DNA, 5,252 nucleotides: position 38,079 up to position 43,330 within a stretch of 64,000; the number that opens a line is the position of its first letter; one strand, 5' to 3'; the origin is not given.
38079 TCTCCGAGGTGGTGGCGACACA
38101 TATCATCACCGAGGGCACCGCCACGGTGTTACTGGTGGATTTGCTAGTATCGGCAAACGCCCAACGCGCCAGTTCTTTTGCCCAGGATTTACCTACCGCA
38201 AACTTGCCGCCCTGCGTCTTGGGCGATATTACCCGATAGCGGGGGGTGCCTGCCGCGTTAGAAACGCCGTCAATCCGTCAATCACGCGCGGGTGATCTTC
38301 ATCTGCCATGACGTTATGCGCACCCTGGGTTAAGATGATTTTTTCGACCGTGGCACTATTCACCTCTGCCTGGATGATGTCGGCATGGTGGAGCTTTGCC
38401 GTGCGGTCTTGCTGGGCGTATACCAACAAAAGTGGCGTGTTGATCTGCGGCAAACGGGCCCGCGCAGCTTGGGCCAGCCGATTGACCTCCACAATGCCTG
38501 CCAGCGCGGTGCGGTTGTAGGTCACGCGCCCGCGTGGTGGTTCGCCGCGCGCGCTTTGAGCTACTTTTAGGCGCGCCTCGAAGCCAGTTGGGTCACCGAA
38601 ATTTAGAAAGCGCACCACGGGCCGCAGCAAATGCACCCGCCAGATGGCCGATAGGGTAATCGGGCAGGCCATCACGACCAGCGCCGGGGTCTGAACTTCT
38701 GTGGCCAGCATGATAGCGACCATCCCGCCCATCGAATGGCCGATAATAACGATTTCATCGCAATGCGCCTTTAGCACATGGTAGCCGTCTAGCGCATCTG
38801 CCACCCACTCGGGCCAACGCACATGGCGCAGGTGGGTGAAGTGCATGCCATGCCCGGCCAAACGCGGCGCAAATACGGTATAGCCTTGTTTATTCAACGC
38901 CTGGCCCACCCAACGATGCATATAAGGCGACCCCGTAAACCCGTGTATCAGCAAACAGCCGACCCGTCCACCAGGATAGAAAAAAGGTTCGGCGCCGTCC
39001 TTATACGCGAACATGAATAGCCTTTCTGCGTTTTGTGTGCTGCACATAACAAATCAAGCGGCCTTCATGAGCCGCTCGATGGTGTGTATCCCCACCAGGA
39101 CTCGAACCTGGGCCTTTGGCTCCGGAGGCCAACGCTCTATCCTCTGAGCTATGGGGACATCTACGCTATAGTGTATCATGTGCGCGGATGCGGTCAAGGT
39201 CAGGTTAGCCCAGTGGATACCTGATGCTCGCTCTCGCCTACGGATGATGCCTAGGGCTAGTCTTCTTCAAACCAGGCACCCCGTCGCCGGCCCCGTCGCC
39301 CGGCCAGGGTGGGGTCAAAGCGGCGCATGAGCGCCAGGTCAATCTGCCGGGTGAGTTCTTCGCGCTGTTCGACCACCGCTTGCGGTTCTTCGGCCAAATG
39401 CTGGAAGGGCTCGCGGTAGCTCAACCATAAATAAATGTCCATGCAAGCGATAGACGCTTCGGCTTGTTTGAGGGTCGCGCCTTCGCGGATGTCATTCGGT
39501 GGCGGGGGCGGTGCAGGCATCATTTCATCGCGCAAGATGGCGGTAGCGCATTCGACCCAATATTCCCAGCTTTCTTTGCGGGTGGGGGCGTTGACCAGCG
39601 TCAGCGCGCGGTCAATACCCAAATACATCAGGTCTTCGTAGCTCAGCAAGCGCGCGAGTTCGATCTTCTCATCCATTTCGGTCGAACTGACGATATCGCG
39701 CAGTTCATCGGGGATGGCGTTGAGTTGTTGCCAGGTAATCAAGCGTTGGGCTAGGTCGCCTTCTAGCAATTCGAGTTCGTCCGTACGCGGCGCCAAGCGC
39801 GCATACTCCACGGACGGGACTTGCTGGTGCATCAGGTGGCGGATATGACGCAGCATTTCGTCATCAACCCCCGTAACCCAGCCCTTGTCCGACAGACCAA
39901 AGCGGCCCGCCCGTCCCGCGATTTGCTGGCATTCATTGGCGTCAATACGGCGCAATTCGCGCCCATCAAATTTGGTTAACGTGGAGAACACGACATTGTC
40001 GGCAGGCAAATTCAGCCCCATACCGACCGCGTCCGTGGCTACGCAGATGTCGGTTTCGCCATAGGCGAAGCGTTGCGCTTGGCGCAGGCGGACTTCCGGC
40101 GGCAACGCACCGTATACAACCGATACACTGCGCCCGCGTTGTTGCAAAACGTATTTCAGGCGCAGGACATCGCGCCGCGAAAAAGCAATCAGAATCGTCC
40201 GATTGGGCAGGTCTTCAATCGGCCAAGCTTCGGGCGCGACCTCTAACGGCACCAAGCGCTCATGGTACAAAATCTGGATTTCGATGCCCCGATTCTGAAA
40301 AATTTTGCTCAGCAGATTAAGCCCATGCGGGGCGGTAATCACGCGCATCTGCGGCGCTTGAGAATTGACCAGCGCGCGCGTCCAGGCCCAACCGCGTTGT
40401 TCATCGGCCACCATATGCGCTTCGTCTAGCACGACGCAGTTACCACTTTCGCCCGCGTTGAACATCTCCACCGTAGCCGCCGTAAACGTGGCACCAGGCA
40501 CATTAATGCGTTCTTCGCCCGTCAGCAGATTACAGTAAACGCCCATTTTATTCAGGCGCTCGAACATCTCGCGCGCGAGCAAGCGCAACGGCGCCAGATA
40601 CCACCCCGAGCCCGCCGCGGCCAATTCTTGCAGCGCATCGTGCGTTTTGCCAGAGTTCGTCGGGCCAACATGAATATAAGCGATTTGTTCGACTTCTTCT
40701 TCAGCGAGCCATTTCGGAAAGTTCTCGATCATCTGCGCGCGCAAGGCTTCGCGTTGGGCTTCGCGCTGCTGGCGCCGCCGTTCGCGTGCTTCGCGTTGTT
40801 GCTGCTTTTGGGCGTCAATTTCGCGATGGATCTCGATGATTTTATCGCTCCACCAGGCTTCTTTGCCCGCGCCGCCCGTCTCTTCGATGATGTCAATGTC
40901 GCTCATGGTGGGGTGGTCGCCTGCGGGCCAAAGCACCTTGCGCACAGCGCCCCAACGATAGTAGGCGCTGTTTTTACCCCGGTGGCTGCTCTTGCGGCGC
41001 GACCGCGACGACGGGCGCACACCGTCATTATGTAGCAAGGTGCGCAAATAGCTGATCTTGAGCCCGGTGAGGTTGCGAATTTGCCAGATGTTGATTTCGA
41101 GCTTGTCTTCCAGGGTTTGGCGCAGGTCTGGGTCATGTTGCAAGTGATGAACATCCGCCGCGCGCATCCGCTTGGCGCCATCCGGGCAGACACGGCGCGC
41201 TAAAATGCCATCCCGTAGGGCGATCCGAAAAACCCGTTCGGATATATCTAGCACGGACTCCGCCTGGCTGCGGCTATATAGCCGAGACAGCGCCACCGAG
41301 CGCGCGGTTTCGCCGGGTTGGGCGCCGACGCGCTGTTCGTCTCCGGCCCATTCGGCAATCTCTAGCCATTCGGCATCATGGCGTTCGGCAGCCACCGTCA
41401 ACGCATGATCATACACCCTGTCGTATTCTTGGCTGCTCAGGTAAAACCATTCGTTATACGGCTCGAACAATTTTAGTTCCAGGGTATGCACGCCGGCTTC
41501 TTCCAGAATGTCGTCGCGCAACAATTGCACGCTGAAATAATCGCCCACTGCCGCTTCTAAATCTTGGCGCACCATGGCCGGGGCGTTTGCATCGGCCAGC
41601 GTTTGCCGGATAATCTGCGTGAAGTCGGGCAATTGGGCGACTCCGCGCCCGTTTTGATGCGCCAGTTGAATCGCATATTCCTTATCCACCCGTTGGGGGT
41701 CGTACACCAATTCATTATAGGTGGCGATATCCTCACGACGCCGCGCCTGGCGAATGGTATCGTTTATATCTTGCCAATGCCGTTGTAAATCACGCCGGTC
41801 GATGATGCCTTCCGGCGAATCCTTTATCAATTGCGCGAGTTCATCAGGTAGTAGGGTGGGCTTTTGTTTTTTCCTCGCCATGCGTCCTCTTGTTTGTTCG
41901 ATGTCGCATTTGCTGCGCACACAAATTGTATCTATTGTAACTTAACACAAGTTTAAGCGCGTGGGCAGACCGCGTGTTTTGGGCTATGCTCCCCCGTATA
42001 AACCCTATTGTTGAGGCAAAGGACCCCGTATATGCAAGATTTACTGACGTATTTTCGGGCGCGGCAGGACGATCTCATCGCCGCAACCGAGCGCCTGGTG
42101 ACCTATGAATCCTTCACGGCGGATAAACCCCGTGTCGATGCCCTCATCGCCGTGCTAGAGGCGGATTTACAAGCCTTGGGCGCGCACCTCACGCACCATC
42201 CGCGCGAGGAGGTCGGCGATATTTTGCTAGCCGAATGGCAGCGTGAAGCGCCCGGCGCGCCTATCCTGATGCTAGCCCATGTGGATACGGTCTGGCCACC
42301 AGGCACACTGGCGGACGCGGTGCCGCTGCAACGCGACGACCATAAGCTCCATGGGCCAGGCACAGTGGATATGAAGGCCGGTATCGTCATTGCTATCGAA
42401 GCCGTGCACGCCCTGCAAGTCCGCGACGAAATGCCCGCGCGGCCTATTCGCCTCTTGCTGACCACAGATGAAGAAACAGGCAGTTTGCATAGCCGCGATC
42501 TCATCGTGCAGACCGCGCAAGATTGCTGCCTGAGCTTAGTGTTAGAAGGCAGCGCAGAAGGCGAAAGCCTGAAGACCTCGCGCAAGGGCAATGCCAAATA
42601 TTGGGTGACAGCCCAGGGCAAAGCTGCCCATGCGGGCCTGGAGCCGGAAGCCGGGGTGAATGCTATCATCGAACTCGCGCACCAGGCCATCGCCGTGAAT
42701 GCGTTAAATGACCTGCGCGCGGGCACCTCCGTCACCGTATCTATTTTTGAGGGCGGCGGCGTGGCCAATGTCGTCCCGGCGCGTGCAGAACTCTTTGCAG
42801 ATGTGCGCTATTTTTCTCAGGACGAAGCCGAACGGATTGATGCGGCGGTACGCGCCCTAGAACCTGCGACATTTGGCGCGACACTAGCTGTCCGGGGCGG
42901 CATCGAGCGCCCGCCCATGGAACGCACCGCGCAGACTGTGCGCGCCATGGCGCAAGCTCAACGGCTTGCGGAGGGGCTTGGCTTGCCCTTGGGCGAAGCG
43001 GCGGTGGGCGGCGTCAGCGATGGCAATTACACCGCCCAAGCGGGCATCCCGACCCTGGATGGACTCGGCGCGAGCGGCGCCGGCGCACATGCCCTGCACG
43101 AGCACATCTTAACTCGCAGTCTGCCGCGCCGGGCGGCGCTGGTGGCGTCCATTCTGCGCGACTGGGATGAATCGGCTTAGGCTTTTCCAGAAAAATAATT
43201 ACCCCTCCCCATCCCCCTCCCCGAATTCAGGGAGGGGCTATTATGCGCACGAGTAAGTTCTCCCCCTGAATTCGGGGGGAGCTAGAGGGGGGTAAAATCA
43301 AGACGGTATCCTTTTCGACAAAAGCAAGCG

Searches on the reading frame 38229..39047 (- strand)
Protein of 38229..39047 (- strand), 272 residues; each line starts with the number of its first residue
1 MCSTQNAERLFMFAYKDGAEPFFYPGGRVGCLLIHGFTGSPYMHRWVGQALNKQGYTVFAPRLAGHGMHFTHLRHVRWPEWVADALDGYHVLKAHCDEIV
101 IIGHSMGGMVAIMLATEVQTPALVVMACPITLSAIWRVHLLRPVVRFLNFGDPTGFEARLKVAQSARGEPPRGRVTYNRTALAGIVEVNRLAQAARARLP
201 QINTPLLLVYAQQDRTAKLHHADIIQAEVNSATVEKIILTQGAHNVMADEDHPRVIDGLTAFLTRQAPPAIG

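Call 55: search_protein_families(library=pfam, proteins=[window:38229-39047:-], max_evalue=0.00001)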
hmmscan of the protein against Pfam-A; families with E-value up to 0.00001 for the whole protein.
window:38229-39047:- (272 aa): 3 families
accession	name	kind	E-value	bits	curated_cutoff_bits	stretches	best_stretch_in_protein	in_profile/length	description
PF12697.13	Abhydrolase_6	-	7.9e-19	69.6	26.3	1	32-253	2-211/217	Alpha/beta hydrolase family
PF12146.15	Hydrolase_4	-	4.2e-16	59.4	27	1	31-251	7-239/239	Serine aminopeptidase, S33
PF00561.26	Abhydrolase_1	-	4.1e-15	56.5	25.8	1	32-120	4-92/245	alpha/beta hydrolase fold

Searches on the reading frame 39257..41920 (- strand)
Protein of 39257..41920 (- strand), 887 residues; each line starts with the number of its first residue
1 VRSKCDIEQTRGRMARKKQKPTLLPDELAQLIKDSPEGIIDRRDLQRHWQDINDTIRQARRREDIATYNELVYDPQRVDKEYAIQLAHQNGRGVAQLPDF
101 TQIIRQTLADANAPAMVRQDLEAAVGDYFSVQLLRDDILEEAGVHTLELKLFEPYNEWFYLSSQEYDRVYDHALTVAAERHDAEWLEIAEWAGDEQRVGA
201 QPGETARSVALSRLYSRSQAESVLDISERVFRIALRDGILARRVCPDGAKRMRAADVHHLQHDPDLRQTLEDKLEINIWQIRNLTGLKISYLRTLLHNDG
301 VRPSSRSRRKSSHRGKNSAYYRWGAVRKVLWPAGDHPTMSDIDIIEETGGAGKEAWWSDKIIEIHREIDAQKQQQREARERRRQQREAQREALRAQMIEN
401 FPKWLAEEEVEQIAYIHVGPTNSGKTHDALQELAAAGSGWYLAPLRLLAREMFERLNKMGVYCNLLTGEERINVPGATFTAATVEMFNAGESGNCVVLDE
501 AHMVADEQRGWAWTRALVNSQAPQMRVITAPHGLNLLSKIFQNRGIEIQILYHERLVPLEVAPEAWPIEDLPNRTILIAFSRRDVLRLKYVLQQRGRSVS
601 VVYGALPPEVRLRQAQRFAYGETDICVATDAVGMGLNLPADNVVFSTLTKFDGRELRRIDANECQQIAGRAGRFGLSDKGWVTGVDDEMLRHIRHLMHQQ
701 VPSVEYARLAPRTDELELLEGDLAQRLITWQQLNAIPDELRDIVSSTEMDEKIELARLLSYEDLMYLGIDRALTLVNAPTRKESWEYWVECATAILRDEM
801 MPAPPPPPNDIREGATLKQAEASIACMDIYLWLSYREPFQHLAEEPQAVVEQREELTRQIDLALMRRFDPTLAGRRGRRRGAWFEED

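Call 55: search_protein_families(library=pfam, proteins=[window:39257-41920:-], max_evalue=0.00001)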
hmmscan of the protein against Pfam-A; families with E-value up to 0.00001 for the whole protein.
window:39257-41920:- (887 aa): 3 families
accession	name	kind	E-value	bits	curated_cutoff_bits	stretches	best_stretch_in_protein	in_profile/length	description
PF22527.2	DEXQc_Suv3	-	2e-46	157.8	27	1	411-550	12-151/154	DEXQ-box helicase domain of Suv3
PF00271.37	Helicase_C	-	7.2e-14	52.4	23.5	1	573-675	15-110/110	Helicase conserved C-terminal domain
PF00270.35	DEAD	-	3.6e-06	27.3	26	0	416-520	18-145/167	DEAD/DEAH box helicase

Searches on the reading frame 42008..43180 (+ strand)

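Call 55: search_protein_families(library=pfam, proteins=[window:42008-43180:+], max_evalue=0.00001)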
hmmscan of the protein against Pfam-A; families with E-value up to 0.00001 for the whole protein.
window:42008-43180:+ (390 aa): 3 families
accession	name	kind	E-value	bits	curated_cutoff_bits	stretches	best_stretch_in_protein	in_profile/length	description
PF01546.33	Peptidase_M20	-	4.6e-24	85.9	24.6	1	89-384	3-205/206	Peptidase family M20/M25/M40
PF07687.19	M20_dimer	-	6.4e-17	61.9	21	1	191-283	2-97/107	Peptidase dimerisation domain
PF04389.22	Peptidase_M28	-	1.5e-07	31.8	21.3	1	74-177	3-90/193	Peptidase family M28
